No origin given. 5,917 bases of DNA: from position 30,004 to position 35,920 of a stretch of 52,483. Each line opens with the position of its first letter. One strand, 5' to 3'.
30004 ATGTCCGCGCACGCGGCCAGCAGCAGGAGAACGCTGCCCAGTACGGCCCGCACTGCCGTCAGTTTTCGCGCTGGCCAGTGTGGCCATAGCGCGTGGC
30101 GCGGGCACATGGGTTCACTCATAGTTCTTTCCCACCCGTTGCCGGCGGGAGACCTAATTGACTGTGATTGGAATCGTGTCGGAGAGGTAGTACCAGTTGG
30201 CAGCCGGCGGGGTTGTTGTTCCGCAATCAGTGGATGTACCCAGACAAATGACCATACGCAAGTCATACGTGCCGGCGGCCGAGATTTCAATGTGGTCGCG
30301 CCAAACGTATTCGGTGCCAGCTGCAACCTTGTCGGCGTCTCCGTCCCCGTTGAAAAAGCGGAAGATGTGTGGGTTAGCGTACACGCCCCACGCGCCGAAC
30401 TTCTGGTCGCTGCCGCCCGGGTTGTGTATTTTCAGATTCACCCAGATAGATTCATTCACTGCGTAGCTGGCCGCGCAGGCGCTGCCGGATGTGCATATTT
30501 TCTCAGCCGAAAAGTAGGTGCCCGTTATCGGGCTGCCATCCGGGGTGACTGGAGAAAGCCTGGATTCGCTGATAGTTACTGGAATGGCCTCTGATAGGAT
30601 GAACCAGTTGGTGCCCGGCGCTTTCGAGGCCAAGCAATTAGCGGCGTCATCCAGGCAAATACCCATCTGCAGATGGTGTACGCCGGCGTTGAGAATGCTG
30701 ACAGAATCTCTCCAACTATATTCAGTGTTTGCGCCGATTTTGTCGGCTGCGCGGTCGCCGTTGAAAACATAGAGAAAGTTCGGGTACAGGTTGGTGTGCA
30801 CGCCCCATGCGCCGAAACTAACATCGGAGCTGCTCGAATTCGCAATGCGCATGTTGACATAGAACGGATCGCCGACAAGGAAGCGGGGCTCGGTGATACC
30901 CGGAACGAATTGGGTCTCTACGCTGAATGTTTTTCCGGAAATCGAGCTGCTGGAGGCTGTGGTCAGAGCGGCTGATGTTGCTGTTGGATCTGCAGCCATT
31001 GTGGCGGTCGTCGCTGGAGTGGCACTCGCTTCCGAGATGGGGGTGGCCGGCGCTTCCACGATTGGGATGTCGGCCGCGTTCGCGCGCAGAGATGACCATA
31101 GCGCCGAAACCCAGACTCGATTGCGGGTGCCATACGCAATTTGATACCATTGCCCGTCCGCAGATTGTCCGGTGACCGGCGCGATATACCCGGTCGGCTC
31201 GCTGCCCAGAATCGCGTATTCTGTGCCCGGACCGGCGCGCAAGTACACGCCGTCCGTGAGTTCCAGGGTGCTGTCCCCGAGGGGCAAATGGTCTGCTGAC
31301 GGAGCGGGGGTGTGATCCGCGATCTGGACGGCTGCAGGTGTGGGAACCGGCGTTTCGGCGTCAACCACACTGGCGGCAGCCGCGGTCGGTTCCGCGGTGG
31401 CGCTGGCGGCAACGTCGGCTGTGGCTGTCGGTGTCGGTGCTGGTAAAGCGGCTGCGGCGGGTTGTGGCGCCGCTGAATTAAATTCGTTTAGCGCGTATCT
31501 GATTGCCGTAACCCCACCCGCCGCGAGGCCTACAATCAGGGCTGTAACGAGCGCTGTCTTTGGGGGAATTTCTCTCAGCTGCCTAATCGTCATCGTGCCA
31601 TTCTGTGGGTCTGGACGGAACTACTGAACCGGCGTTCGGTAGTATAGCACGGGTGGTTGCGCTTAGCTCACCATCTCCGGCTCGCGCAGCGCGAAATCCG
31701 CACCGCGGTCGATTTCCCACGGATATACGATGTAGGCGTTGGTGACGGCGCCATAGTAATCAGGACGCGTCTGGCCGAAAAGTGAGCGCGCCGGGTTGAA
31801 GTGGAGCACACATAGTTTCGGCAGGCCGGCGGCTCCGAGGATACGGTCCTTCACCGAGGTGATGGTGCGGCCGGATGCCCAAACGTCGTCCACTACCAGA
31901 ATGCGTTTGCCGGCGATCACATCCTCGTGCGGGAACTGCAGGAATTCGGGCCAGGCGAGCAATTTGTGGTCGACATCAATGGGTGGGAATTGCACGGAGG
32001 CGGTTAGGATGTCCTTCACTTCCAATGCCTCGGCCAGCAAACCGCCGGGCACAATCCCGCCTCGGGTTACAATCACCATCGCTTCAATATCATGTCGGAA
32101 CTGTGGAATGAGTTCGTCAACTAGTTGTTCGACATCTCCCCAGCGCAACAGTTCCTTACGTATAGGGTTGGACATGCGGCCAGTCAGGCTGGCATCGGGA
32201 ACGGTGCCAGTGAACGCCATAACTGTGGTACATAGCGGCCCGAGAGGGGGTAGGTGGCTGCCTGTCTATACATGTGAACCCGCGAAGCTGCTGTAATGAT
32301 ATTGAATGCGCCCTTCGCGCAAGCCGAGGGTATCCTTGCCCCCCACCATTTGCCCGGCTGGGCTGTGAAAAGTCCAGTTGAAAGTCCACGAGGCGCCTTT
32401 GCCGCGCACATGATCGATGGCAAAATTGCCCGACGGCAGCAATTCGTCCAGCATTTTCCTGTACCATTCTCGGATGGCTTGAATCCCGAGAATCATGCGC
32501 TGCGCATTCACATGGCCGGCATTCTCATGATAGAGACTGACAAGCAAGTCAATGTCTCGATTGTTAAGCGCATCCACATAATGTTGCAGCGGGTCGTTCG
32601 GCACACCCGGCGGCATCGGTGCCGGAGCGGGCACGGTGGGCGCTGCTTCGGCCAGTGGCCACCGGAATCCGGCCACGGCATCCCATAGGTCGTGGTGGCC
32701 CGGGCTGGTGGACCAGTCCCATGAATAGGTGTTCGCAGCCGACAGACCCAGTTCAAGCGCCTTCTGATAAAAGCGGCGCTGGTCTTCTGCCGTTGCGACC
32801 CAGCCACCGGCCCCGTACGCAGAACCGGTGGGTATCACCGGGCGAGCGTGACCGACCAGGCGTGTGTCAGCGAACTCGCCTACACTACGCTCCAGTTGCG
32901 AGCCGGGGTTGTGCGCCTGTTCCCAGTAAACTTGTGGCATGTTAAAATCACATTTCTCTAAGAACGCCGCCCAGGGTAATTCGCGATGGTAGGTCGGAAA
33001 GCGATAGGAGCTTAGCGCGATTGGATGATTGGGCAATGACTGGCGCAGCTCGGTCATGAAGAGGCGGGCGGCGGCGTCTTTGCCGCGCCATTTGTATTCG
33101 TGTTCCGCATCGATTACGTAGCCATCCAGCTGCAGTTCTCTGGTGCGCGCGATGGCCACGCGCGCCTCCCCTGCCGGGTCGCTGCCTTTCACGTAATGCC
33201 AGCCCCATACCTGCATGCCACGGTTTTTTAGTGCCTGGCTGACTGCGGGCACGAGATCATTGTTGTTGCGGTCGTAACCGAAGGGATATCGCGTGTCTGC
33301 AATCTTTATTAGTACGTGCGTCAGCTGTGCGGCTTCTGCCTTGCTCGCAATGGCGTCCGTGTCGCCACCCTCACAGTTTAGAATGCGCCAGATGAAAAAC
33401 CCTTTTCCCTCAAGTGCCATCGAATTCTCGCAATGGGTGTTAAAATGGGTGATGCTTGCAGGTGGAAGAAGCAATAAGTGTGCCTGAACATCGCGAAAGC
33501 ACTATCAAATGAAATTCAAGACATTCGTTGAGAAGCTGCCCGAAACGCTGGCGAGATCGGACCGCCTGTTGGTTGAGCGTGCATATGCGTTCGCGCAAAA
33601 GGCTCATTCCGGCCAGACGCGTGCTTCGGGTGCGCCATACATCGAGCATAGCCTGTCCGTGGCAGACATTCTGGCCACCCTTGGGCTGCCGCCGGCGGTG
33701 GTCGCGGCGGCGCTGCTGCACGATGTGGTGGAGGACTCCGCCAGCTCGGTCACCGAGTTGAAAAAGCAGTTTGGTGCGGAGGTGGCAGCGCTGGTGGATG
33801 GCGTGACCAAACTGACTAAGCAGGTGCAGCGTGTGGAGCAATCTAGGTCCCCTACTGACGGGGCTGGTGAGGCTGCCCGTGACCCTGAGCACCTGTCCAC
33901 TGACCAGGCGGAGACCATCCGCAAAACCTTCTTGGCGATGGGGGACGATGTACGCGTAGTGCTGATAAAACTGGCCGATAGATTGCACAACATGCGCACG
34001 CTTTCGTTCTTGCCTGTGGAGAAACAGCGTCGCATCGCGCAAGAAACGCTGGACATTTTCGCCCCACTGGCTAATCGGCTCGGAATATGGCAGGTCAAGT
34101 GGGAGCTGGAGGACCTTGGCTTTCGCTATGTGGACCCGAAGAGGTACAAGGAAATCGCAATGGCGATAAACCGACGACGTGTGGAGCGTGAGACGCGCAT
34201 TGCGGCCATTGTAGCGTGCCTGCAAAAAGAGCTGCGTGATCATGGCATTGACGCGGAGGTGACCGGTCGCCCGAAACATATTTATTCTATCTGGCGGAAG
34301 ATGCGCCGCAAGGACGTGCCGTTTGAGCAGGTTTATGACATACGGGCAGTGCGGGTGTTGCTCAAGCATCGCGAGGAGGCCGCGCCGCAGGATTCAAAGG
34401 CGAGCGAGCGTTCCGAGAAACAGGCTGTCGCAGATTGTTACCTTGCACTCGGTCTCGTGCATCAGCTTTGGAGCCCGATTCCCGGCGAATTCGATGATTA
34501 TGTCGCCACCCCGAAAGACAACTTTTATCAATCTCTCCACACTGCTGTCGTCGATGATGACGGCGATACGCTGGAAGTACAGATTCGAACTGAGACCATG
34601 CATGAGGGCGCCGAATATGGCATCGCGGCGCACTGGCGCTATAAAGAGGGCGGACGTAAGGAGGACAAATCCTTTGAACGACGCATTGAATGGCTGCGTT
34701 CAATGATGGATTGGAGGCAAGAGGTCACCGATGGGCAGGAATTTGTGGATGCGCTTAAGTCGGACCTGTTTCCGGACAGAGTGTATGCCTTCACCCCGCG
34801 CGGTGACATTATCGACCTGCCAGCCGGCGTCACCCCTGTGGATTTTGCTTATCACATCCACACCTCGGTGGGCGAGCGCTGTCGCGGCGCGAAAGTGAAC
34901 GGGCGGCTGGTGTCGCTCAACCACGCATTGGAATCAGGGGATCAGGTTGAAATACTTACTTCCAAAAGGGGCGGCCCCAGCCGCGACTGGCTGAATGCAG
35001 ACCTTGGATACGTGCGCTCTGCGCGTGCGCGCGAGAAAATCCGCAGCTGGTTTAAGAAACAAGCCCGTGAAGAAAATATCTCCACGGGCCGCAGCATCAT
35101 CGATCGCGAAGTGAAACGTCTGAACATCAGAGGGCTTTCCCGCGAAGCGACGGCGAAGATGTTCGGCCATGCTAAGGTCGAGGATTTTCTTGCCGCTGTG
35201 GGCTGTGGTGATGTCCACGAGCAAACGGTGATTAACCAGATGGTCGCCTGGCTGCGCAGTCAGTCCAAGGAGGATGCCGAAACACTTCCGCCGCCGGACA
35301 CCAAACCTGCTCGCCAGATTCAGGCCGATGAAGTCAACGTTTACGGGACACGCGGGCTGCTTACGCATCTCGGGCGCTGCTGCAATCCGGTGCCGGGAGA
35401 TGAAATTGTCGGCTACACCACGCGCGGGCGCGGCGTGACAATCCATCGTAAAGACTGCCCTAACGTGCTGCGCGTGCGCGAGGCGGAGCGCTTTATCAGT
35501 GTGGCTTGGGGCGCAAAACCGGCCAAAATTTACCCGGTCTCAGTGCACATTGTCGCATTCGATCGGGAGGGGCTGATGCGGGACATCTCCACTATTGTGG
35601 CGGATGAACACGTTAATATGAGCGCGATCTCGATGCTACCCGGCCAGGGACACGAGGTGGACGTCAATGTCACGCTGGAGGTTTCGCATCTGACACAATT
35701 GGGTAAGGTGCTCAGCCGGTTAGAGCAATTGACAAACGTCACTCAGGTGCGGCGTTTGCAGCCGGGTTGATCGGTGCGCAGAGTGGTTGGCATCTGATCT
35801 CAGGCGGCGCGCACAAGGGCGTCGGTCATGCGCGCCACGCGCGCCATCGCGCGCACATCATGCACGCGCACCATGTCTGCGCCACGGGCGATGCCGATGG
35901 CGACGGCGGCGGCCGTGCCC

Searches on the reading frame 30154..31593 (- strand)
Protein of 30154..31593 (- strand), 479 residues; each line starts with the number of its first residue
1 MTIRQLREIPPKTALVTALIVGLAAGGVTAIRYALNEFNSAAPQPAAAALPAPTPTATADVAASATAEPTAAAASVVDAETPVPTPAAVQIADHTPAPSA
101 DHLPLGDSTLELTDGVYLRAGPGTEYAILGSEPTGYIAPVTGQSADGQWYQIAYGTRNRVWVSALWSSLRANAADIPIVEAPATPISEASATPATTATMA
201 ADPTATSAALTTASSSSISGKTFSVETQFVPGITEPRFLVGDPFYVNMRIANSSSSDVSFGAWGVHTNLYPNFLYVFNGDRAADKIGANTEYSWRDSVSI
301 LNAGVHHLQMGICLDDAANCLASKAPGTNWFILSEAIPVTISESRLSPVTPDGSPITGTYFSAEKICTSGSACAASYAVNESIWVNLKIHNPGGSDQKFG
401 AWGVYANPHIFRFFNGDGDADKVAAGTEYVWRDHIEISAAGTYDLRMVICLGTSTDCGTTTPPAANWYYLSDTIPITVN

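Call 58: search_protein_families(library=pfam, proteins=[window:30154-31593:-], max_evalue=0.0001)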
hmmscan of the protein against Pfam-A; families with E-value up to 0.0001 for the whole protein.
window:30154-31593:- (479 aa): 1 family
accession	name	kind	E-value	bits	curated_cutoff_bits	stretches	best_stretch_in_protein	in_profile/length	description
PF08239.17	SH3_3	-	5.2e-08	33.4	27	1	114-164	1-50/54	Bacterial SH3 domain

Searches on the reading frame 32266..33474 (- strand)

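Call 58: search_protein_families(library=pfam, proteins=[window:32266-33474:-], max_evalue=0.0001)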
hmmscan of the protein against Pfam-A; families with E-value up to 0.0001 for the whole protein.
window:32266-33474:- (402 aa): 1 family
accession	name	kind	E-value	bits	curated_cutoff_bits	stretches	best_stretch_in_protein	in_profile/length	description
PF12680.13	SnoaL_2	-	1.3e-10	42.2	27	1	297-393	2-102/102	SnoaL-like domain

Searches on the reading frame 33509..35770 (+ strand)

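Call 58: search_protein_families(library=pfam, proteins=[window:33509-35770:+], max_evalue=0.0001)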
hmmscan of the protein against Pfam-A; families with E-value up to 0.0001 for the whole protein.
window:33509-35770:+ (753 aa): 6 families
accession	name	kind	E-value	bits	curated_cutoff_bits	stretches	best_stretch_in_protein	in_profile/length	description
PF13328.12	HD_4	-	3.4e-51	173.5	27.2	1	25-194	1-156/156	HD domain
PF04607.23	RelA_SpoT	-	2.2e-38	131.4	27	1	253-382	1-112/113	Region found in RelA / SpoT proteins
PF02824.27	TGS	-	2.3e-24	85.7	22.2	1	425-484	1-60/60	TGS domain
PF13291.12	ACT_4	-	6.7e-17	62.4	27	1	673-749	3-80/80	ACT domain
PF19296.4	RelA_AH_RIS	-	1.2e-10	42.3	23.8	1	505-651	7-173/185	RelA/SpoT, AH and RIS domains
PF01966.28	HD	-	1e-09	39.1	22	1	44-162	1-116/116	HD domain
